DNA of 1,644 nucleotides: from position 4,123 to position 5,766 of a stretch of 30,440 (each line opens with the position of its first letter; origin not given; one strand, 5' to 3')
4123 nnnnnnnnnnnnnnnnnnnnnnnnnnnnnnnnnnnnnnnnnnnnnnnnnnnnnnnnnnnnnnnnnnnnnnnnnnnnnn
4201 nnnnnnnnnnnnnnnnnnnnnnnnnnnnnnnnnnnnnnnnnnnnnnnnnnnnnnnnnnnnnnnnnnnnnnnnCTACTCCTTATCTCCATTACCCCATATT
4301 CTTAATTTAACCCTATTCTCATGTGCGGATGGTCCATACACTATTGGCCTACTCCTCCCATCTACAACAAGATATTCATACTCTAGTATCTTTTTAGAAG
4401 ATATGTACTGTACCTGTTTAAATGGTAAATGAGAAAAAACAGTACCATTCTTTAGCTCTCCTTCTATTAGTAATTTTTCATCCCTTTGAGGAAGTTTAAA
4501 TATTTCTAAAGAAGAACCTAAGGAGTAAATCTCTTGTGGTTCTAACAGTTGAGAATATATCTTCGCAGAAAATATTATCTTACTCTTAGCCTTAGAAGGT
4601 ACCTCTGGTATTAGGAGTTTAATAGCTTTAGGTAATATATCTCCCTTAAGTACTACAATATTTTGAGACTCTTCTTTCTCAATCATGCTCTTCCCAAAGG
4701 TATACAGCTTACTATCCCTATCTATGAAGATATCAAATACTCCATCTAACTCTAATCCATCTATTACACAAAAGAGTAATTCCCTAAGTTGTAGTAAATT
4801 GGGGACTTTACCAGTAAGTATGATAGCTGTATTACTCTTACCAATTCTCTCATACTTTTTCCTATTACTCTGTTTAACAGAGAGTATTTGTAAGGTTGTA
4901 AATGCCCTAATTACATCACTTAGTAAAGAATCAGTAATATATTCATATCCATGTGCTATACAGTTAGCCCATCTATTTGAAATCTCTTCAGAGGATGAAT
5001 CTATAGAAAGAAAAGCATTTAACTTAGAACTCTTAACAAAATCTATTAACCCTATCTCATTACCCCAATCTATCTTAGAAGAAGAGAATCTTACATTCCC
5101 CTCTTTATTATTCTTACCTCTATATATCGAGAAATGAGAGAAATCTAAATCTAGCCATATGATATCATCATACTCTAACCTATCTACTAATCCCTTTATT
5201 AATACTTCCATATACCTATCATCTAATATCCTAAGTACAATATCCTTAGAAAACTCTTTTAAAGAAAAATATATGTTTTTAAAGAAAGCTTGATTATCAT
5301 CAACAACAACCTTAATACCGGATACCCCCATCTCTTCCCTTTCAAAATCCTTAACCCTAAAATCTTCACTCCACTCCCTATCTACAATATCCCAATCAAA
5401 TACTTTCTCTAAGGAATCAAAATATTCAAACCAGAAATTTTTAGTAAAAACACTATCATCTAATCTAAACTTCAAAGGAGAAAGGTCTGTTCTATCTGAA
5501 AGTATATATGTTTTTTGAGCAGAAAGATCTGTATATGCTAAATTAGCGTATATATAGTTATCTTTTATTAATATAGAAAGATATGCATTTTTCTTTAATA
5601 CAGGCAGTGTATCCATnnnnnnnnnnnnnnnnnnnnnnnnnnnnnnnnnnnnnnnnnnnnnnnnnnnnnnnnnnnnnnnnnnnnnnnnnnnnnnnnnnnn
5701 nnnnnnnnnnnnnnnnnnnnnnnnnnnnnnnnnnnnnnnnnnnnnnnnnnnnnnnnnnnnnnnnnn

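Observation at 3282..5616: Degenerate GlmL-like (actin-fold) protein coupled to a barrel-sandwich-hybrid protein: orphan two-gene module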

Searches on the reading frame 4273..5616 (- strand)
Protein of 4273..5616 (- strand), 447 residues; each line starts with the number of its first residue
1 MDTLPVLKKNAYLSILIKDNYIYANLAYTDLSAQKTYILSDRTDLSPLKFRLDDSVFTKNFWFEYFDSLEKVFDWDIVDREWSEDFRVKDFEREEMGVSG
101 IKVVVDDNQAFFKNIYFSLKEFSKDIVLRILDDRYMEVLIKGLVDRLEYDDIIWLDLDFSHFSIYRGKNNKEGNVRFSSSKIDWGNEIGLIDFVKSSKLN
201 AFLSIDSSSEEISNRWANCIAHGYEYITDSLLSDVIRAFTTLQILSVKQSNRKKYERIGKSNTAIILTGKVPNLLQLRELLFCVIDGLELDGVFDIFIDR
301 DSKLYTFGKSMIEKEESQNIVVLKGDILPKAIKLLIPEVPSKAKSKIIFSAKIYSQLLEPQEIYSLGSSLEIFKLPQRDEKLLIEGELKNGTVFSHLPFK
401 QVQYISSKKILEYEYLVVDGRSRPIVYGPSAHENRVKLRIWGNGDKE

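Call 3: search_protein_families(library=pfam, proteins=[window:4273-5616:-], max_evalue=1)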
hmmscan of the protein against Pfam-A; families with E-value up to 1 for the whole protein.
window:4273-5616:- (447 aa): 0 families

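Call 4: search_protein_families(library=ncbifam, proteins=[window:4273-5616:-], max_evalue=1)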
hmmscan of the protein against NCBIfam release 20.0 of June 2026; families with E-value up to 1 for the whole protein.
window:4273-5616:- (447 aa): 1 family
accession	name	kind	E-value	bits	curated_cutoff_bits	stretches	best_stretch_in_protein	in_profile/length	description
NF008710.0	PRK11713.7-5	equivalog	0.13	11.6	486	1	178-238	31-90/235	16S rRNA (uracil(1498)-N(3))-methyltransferase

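Call 5: search_solved_structures(query=window:4273-5616:-, max_evalue=10)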
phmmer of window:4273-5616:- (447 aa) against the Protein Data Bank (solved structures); distinct sequences matched with E-value up to 10: 0.

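Call 7: find_homologous_proteins(query=window:4273-5616:-, max_evalue=0.001)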
Query window:4273-5616:- (447 aa): 139 proteins with E <= 0.001 among 7198 candidates; the best 120 are listed.
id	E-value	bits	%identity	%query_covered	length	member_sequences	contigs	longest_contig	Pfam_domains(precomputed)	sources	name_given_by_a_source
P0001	5.8e-269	910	91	100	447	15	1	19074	-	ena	-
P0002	1.3e-268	909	91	100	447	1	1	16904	-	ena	-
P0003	5.4e-249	845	82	100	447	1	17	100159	-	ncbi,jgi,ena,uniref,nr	ncbi:MAG: hypothetical protein UR61_C0019G0008 [candidate division WS6 bacterium GW2011_GWE1_34_7]|u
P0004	1.2e-247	840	82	100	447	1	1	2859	-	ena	-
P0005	5.2e-246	835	81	100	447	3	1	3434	-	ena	-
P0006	8.3e-246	834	80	100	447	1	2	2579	-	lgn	-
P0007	8.8e-225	765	77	100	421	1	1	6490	-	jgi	-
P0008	1.2e-207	708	68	100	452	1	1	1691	-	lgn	-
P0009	1.2e-204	698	67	100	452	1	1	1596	-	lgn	-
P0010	1.1e-202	692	66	100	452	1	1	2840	-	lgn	-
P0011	2.5e-190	651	64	100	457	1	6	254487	-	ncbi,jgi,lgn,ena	-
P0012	3.1e-187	641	63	100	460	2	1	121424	-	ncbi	-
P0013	1.1e-186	639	62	100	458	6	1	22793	-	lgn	-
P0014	5.6e-184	630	62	100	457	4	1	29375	-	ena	-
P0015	7.3e-184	630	62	100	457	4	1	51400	-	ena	-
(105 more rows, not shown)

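Call 12: search_solved_structures(query=A1, max_evalue=10, show_alignments=2)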
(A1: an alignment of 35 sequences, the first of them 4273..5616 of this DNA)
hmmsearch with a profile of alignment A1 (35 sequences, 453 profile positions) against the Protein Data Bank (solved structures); distinct sequences matched with E-value up to 10: 6.
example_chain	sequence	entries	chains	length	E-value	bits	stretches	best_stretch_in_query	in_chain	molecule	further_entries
3mlg_A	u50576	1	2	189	0.019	17.4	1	213-266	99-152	2X chimera of Helicobacter pylori protein HP0242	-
21gi_A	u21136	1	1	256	0.24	13.7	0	218-266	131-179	A designed protein Three-twist Knot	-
3lx2_A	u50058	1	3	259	0.26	13.6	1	373-427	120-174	DNA polymerase sliding clamp 2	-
9e9c_O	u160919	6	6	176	1.2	11.4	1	306-399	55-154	Large ribosomal subunit protein bL17m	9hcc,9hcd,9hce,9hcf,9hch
7c1j_A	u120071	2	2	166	1.2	11.4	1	385-436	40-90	Histidine kinase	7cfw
9hcg_O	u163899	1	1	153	1.9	10.7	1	306-365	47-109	Large ribosomal subunit protein bL17m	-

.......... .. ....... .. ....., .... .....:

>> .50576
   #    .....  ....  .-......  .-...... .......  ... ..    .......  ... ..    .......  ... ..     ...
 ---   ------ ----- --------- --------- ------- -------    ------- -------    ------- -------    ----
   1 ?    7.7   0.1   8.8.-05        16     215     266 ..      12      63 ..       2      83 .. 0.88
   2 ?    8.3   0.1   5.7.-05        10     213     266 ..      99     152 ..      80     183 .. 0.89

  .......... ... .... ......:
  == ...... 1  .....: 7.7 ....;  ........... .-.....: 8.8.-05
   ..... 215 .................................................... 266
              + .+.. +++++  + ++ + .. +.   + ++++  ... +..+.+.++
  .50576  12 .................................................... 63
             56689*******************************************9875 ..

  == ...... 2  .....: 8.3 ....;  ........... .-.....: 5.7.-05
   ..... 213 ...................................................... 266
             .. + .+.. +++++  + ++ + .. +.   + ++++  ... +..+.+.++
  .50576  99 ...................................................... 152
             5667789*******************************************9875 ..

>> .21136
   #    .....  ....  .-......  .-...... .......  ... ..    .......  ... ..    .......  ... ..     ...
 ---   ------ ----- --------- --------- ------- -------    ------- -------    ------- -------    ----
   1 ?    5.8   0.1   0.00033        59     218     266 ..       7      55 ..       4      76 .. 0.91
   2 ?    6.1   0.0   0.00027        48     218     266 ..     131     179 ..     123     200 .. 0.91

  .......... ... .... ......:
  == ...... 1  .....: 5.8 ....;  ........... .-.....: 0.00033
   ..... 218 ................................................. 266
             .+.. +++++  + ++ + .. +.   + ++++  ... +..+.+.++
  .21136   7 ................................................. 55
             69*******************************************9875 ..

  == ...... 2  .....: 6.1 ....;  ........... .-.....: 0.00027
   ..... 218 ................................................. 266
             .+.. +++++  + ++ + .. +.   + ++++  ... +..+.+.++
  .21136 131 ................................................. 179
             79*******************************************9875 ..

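Call 23: predict_structure(alignment_id=A1)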
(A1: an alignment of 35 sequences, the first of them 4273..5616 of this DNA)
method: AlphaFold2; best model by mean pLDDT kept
length: 447 residues; sequences in the alignment: 35
mean_pLDDT: 86.7   pTM: 0.89
mean pLDDT of the five models: 86.7, 85.6, 85.1, 82.0, 81.9
residues with pLDDT >= 90: 217; 70-90: 206; 50-70: 15; < 50: 9
segments of 3 or more residues with pLDDT < 50: 1-3, 444-447
pLDDT, mean of each block of 10 residues (from residue 1): 57 91 91 82 81 70 91 90 77 90 89 86 88 95 93 93 92 88 80 82 78 87 79 92 92 84 94 93 94 95 92 85 86 95 92 87 91 86 94 89 88 95 83 84 53
secondary structure, 60 per line:
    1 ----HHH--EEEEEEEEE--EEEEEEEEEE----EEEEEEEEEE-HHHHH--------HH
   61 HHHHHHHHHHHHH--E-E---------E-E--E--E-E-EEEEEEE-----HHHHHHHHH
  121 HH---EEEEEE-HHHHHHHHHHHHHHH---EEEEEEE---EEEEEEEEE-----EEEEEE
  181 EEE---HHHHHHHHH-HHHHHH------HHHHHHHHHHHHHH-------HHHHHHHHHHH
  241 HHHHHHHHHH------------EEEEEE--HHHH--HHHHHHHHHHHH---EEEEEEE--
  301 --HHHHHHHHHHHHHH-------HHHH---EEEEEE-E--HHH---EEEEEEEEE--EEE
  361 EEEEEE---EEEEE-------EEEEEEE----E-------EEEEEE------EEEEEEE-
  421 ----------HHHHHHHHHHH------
elements in order: E10-18 E21-30 E35-44 H46-50 H59-73 E100-106 H112-122 E126-131 H133-147 E151-157 E161-169 E175-183 H187-195 H197-202 H209-222 H230-250 E263-268 H271-274 H277-288 E292-298 H303-316 H324-327 E331-336 E347-355 E358-366 E370-374 E382-388 E401-406 E413-419 H431-441

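Call 26: fold_search(model_id=the predicted structure, library=pdb)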
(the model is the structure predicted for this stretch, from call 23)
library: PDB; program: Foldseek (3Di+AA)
matches with E <= 10: 1391; with E <= 0.001: 317
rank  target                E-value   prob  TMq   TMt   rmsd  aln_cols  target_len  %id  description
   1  9bls_A                3.3e-07  1.00  0.33  0.26  17.6       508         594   11  Structure of the human mitochondrial Hsp70 (mortalin; R126W mutant) bound to nucleotide exchange factor GrpEL1 (WT) (released 2025-01-15)
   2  3c7n_A                5.6e-07  1.00  0.35  0.26  22.3       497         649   11  Structure of the Hsp110:Hsc70 Nucleotide Exchange Complex (released 2008-05-27)
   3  7x3k_B                9.4e-07  1.00  0.35  0.31  16.6       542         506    9  Cryo-EM structure of RAC in the State C2 RNC-RAC complex (released 2022-06-29)
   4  3d2e_C                1.1e-06  1.00  0.30  0.23  25.4       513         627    9  Crystal structure of a complex of Sse1p and Hsp70, Selenomethionine-labeled crystals (released 2008-06-17)
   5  6sr6_C                1.2e-06  1.00  0.28  0.25  19.2       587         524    9  Crystal structure of the RAC core with a pseudo substrate bound to Ssz1 SBD (released 2020-03-25)
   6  5hfu_B                1.4e-06  1.00  0.32  0.19  24.9       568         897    9  Crystal Structure of Human Hexokinase 2 with cmpd 27, a 2-amido-6-benzenesulfonamide glucosamine (released 2016-03-30)
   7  5mb9_B                1.7e-06  1.00  0.33  0.31  18.0       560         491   10  Crystal structure of the eukaryotic ribosome associated complex (RAC), a unique Hsp70/Hsp40 pair (released 2016-12-28)
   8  9a2i_MODEL_1_A        2.5e-06  1.00  0.32  0.24  22.6       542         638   12  Model of E. coli DnaK by in-cell photo-crosslinking MS and deep learning (released 2023-02-24)
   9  4ija_A                4.2e-06  1.00  0.30  0.35  10.9       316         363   12  Structure of S. aureus methicillin resistance factor MecR2 (released 2013-06-12)
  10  6sr6_A                5.3e-06  1.00  0.29  0.26  19.0       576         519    9  Crystal structure of the RAC core with a pseudo substrate bound to Ssz1 SBD (released 2020-03-25)
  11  4brh_B                5.7e-06  1.00  0.32  0.38   8.2       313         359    9  Legionella pneumophila NTPDase1 crystal form II (closed) in complex with MG AND THIAMINE PHOSPHOVANADATE (released 2013-07-17)
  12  5obu                  6.0e-06  1.00  0.34  0.31  17.8       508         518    8  Mycoplasma genitalium DnaK deletion mutant lacking SBDalpha in complex with AMPPNP. (released 2018-05-09)
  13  9blu_A                6.0e-06  1.00  0.32  0.29  18.1       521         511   11  Structure of the human mitochondrial Hsp70 (mortalin; R126W mutant) missing SBD-a lid bound to nucleotide exchange fac (released 2025-01-15)
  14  7kw7_C                6.4e-06  1.00  0.33  0.29  20.3       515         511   10  Atomic cryoEM structure of Hsp90-Hsp70-Hop-GR (released 2021-12-08)
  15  4brg_B                7.1e-06  1.00  0.32  0.38   7.5       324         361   12  Legionella pneumophila NTPDase1 crystal form II (closed) in complex with MG GMPPNP (released 2013-07-17)
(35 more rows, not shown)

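Call 27: search_protein_representatives(alignment_id=A1)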
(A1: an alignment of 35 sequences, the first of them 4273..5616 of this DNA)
Query: 35 sequences, 453 profile positions. Proteins with E-value up to 0.001 (for the whole library): 135; up to 1e-10: 104; up to 1e-30: 59. The best 135 are listed.
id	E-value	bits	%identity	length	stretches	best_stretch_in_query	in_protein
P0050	5.3e-211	718.0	-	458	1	1-453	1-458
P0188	9.4e-192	654.6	-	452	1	1-451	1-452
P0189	2.2e-154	531.4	-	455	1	1-450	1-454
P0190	4.6e-146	504.0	-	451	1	4-450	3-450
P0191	2.4e-133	462.0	-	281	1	1-280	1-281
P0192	8.9e-109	381.1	-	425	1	26-451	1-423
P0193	1.5e-105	370.5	-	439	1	3-450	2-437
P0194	3.1e-105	369.4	-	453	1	1-450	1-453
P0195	1.0e-104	367.7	-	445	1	1-450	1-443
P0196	3.0e-101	356.2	-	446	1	3-449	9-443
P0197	4.2e-101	355.8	-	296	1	157-451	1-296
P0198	1.4e-99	350.7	-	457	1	1-450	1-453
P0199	1.9e-98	347.0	-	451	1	1-450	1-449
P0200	3.1e-97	343.0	-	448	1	1-448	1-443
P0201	5.6e-97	342.2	-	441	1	3-451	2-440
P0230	2.4e-64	234.6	-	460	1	5-444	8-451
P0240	4.4e-41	157.9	-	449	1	11-451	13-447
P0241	1.7e-40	156.0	-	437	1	14-450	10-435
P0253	1.9e-25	106.4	-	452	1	13-450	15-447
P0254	5.3e-25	104.9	-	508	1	294-444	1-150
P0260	8.0e-22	94.4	-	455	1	59-449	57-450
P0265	5.0e-20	88.5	-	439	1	9-449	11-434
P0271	8.8e-18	81.1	-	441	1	68-450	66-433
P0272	4.5e-17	78.8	-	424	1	138-452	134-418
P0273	6.0e-17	78.4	-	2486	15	346-437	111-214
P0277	4.1e-16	75.6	-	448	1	168-450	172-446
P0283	9.9e-13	64.5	-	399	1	180-450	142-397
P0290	4.1e-11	59.1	-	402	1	118-449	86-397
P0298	4.9e-09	52.3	-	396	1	136-449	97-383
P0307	4.0e-08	49.3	-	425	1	147-449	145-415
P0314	4.8e-07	45.7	-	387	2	421-449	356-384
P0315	5.4e-07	45.6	-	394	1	206-452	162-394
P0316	1.9e-06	43.8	-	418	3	420-449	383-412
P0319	2.7e-04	36.7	-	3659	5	405-438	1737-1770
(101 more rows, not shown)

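Call 28: search_protein_families(library=pfam, proteins=[P0253, P0260, P0265, P0271, P0277, P0283, P0290, P0298, P0307, P0315], max_evalue=0.1)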
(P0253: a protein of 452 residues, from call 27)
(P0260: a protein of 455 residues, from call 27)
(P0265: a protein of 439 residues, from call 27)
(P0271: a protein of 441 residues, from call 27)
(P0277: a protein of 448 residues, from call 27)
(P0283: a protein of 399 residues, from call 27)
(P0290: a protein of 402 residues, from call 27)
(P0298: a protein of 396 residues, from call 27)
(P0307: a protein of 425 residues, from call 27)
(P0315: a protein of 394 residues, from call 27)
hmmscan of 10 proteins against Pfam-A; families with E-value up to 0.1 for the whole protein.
P0253 (452 aa): 1 family
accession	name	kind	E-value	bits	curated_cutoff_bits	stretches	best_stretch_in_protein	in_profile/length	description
PF08597.15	eIF3_subunit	-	0.043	14.2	28.9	1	160-239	130-210/250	Translation initiation factor eIF3 subunit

P0260 (455 aa): 0 families

P0265 (439 aa): 2 families
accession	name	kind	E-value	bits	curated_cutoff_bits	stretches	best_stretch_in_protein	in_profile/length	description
PF10440.15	WIYLD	-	0.031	14.5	27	0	56-88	25-55/61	Ubiquitin-binding WIYLD domain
PF05176.20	ATP-synt_10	-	0.05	13.3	22.3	0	193-227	162-196/256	ATP10 protein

P0271 (441 aa): 0 families

P0277 (448 aa): 0 families

P0283 (399 aa): 1 family
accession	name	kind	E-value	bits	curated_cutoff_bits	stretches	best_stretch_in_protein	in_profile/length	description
PF17328.7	DUF5366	-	0.04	14.5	25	1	196-247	46-97/158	Family of unknown function (DUF5366)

P0290 (402 aa): 0 families

P0298 (396 aa): 0 families

P0307 (425 aa): 0 families

P0315 (394 aa): 0 families

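Call 31: search_protein_families(library=pfam, proteins=[P0273, P0319, P0254, P0314, P0316], max_evalue=0.01)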
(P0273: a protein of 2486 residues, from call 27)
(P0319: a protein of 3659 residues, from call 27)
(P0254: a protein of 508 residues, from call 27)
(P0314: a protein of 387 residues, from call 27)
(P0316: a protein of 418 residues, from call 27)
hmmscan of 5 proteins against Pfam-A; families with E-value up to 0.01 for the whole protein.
P0273 (2486 aa): 9 families
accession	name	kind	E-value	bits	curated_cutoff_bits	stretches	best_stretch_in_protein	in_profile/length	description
PF19408.5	PKD_6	-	1.1e-166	542.1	25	24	1098-1168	6-79/82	PKD-like domain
PF13585.12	CHU_C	-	8.2e-16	58.4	27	1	2402-2468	4-72/86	CHU_C Type IX secretion signal domain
PF23722.1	Beta-sand_DEX1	-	6.6e-12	46.4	27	0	1698-1733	56-91/99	DEX1 beta-sandwich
PF16855.10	Soc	-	1.7e-11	44.9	27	0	977-1009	22-54/74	Small outer capsid protein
PF08329.16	ChitinaseA_N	-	1.1e-10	41.7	21.2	0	1031-1092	45-107/133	Chitinase A, N-terminal domain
PF18911.6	PKD_4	-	5.3e-07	30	27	1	2248-2309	18-83/85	PKD domain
PF09008.15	Head_binding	-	7.6e-05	23.4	24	0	660-696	41-76/113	Head binding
PF15133.11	TASL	-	0.0022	18.2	27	0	1059-1095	242-278/300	TLR adaptor interacting with SLC15A4 on the lysosome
PF19033.6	Intu_longin_3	-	0.0048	17.5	27.1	0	1379-1426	26-69/98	Intu longin-like domain 3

P0319 (3659 aa): 8 families
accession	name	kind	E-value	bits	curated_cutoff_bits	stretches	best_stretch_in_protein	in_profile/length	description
PF17963.7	Big_9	-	0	1462.9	23.6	29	2001-2090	1-86/89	Bacterial Ig domain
PF17803.7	Cadherin_4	-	0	1073.4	25.1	28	2282-2352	1-71/71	Bacterial cadherin-like domain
PF17892.7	Cadherin_5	-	1.2e-296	958.6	26.5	29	2754-2844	1-97/98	Cadherin-like domain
PF19076.6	CshA_repeat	-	4.5e-32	111.2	27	1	2779-2844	41-103/103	Surface adhesin CshA repetitive domain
PF09134.16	Invasin_D3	-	8.7e-19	68.3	33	1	197-290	4-97/98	Invasin, domain 3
PF16184.11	Cadherin_3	-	2e-06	28.1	25.5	0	2491-2567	5-102/106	Cadherin-like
PF18565.7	Glyco_hydro2_C5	-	0.00082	19.6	32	1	200-276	3-80/103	Glycoside hydrolase family 2 C-terminal domain 5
PF06549.17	DUF1118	-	0.004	17.9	22.5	0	503-541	26-64/115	Protein of unknown function (DUF1118)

P0254 (508 aa): 0 families

P0314 (387 aa): 0 families

P0316 (418 aa): 0 families

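Call 45: find_related_loci(query=A1, collection=genome_contigs, flank=6000)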
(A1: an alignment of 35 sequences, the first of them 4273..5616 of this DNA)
Query A1 (447 aa) in genome_contigs; peptide patterns used: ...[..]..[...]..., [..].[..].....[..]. (x = any residue, [..] = any of these).
192 stretches matched a pattern; 82 encode a relative of the query (tblastn E <= 1e-3); the best 80 are kept; 80 distinct loci.
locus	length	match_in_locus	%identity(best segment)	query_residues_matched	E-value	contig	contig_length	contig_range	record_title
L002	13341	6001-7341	92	1-447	0e+0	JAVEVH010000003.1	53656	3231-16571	MAG: Candidatus Dojkabacteria bacterium isolate BF4_117 NODE_1690_length_53656_cov_7.629640_Biofilm4, whole genome shotg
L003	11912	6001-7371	64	1-447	0e+0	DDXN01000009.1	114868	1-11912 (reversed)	MAG TPA_asm: Candidatus Dojkabacteria bacterium UBA2259 UBA2259_contig_3196, whole genome shotgun sequence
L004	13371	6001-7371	61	1-447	0e+0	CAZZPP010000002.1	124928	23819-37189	MAG TPA_asm: uncultured Candidatus Saccharibacteria bacterium isolate binchicken_co22_222 genome assembly, contig: NODE_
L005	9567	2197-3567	62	1-447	0e+0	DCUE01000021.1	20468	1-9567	MAG TPA_asm: Candidatus Dojkabacteria bacterium UBA2222 UBA2222_contig_68788, whole genome shotgun sequence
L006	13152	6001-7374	61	1-447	0e+0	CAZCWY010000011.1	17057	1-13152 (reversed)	MAG TPA_asm: uncultured Candidatus Saccharibacteria bacterium isolate SRP294416_co1_378 genome assembly, contig: NODE_67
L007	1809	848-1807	89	1-320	0e+0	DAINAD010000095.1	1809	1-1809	MAG TPA_asm: Patescibacteria group bacterium isolate CTOTU11731 NODE_36194_length_1809_cov_6.914481, whole genome shotgu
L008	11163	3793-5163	60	1-447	0e+0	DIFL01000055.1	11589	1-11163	MAG TPA_asm: Candidatus Dojkabacteria bacterium UBA5749 UBA5749_contig_9268, whole genome shotgun sequence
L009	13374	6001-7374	63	1-447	0e+0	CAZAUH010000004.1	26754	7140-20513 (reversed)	MAG TPA_asm: uncultured Candidatus Saccharibacteria bacterium isolate SRP192927_co7_229 genome assembly, contig: NODE_30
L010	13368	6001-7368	59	1-447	0e+0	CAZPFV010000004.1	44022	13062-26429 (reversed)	MAG TPA_asm: uncultured Candidatus Saccharibacteria bacterium isolate binchicken_co45_679 genome assembly, contig: NODE_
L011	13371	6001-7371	63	1-447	0e+0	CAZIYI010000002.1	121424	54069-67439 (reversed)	MAG TPA_asm: uncultured Candidatus Saccharibacteria bacterium isolate binchicken_co39_587 genome assembly, contig: NODE_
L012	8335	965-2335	60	1-447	0e+0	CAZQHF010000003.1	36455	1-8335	MAG TPA_asm: uncultured Candidatus Saccharibacteria bacterium isolate binchicken_co27_102 genome assembly, contig: NODE_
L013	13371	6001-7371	60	1-447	0e+0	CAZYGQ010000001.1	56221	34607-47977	MAG TPA_asm: uncultured Candidatus Saccharibacteria bacterium isolate binchicken_co39_443 genome assembly, contig: NODE_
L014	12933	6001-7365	60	1-447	0e+0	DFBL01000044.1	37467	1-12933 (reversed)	MAG TPA_asm: Candidatus Dojkabacteria bacterium UBA3081 UBA3081_contig_25754, whole genome shotgun sequence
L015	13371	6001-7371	62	1-447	0e+0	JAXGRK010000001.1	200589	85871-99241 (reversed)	MAG: Candidatus Dojkabacteria bacterium isolate AnMBR.bin348 bin348_1, whole genome shotgun sequence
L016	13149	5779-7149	57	1-447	0e+0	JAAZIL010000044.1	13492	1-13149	MAG: Candidatus Dojkabacteria bacterium isolate AS19jrsBPTG_9 16603_AS19, whole genome shotgun sequence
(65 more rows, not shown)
